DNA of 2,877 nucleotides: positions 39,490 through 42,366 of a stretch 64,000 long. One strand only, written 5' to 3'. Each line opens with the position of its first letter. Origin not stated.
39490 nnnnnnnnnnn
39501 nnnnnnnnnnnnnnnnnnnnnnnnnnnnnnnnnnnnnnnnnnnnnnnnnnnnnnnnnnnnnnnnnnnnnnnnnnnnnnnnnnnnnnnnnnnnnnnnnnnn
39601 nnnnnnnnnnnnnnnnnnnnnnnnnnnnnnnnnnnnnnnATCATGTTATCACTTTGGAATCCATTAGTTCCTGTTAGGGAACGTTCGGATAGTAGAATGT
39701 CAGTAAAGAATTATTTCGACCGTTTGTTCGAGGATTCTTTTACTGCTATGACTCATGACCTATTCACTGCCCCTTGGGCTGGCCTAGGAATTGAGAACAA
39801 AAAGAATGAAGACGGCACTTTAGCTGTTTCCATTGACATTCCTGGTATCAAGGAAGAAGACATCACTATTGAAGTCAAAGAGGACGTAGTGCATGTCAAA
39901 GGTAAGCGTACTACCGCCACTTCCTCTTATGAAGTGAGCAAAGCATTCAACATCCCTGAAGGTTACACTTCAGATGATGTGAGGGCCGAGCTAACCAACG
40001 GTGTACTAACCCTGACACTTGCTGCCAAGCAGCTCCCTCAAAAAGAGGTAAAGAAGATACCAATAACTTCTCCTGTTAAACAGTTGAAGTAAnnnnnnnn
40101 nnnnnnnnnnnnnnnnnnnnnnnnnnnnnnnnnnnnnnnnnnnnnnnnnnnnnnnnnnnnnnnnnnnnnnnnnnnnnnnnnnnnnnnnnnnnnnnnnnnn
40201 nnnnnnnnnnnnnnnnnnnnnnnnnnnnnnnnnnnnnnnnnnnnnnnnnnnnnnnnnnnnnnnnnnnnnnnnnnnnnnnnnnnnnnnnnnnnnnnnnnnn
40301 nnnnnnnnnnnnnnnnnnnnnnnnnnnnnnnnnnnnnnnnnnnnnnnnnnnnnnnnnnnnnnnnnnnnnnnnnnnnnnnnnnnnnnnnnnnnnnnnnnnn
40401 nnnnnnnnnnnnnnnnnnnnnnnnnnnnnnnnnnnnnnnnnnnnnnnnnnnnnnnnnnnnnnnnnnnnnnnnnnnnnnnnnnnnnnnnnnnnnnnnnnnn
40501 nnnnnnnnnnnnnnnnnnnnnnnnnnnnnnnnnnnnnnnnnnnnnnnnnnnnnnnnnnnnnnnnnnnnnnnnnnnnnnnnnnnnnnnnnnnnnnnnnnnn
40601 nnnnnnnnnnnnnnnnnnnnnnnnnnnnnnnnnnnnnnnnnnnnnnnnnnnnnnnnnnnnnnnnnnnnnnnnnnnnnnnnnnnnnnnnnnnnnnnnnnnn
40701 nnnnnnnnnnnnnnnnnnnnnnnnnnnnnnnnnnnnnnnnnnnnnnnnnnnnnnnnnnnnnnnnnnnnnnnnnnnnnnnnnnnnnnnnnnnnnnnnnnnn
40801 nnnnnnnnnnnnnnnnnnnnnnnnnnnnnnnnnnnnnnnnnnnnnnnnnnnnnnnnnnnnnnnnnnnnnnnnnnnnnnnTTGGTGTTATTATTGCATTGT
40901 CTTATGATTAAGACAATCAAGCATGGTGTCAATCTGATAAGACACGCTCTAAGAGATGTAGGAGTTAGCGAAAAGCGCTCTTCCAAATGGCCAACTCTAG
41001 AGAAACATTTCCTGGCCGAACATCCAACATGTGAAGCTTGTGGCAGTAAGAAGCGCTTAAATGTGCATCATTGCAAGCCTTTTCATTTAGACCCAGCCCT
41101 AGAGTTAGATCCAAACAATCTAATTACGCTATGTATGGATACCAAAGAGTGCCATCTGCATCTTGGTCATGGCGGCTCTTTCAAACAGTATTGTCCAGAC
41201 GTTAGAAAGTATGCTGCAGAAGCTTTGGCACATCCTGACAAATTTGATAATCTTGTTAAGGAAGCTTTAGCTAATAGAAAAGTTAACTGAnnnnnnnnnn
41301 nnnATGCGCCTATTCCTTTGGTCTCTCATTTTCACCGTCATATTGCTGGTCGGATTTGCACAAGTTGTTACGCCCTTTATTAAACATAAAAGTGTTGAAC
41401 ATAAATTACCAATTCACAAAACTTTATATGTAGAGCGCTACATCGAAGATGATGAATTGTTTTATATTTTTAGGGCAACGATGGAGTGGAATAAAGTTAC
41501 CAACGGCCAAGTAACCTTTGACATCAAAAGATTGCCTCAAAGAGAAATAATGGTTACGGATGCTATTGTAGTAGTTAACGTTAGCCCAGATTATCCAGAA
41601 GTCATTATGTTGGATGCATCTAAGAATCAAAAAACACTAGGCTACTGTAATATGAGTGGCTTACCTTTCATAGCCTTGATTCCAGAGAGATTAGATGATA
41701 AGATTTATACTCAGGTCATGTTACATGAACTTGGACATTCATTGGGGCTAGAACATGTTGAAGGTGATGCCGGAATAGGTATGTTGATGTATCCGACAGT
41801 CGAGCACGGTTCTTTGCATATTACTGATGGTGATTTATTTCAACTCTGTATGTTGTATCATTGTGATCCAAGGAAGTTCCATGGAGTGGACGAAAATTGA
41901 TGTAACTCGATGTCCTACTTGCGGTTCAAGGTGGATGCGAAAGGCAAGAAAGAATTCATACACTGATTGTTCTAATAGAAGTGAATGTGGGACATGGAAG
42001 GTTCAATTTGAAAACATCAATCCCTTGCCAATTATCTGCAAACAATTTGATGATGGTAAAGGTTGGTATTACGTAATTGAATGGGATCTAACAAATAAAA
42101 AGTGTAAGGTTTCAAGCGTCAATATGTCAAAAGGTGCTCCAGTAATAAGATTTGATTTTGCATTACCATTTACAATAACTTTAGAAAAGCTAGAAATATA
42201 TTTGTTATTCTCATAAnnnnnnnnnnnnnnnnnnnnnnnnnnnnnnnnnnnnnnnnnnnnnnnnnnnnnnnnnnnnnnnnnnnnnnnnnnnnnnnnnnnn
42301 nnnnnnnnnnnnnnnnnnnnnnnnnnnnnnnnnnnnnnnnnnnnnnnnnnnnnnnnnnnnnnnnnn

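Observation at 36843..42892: Two compact (221-253 aa) paralogous ligase-family nucleotidyltransferases flanking an Rnl1-like ligase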

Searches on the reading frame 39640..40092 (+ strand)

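Call 37: search_protein_families(library=pfam, proteins=[window:39640-40092:+], max_evalue=0.1)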
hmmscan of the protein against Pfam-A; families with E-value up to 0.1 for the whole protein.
window:39640-40092:+ (150 aa): 3 families
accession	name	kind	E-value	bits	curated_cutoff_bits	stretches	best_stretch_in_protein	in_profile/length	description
PF00011.27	HSP20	-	1.6e-16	60.7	20.8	1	55-143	3-102/102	Hsp20/alpha crystallin family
PF17886.7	ArsA_HSP20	-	0.03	14.3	22.5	1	59-125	2-61/63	HSP20-like domain found in ArsA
PF17789.7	MG4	-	0.069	13.8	24.7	0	54-95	49-89/95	Macroglobulin domain MG4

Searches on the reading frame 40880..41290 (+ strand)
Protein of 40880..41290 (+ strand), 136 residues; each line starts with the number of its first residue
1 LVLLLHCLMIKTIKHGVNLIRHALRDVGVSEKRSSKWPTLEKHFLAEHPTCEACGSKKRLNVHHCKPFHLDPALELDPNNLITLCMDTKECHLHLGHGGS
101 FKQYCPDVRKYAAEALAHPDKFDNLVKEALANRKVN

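Call 3: search_protein_families(library=pfam, proteins=[window:40880-41290:+], max_evalue=0.01)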
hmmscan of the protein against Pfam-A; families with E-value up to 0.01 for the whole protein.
window:40880-41290:+ (136 aa): 1 family
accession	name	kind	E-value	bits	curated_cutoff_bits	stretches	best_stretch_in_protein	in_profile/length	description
PF01844.29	HNH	-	7e-05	23.3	21.4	1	51-96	1-45/47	HNH endonuclease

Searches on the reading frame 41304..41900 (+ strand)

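Call 3: search_protein_families(library=pfam, proteins=[window:41304-41900:+], max_evalue=0.01)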
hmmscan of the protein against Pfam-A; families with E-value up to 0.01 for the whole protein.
window:41304-41900:+ (198 aa): 2 families
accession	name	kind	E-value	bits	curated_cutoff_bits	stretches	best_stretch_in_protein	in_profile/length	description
PF00413.30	Peptidase_M10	-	3.3e-06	27.5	24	1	135-185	108-158/159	Matrixin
PF10462.15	Peptidase_M66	-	0.0011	18.4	20.6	1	132-164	189-221/306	Peptidase M66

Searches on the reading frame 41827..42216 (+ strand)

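Call 9: search_protein_families(library=phrogs, proteins=[window:41827-42216:+], max_evalue=0.01)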
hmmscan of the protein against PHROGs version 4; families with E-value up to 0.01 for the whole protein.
window:41827-42216:+ (129 aa): 0 families

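Call 37: search_protein_families(library=pfam, proteins=[window:41881-42216:+], max_evalue=0.1)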
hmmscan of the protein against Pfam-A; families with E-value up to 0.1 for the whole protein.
window:41881-42216:+ (111 aa): 2 families
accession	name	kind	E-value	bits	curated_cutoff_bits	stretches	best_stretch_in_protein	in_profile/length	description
PF03604.18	Zn_ribbon_RPAB4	-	0.05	13.8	24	1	6-23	15-32/32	DNA directed RNA polymerase, 7 kDa subunit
PF13408.12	Zn_ribbon_recom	-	0.051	14.4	25.3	1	9-37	6-36/58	Recombinase zinc beta ribbon domain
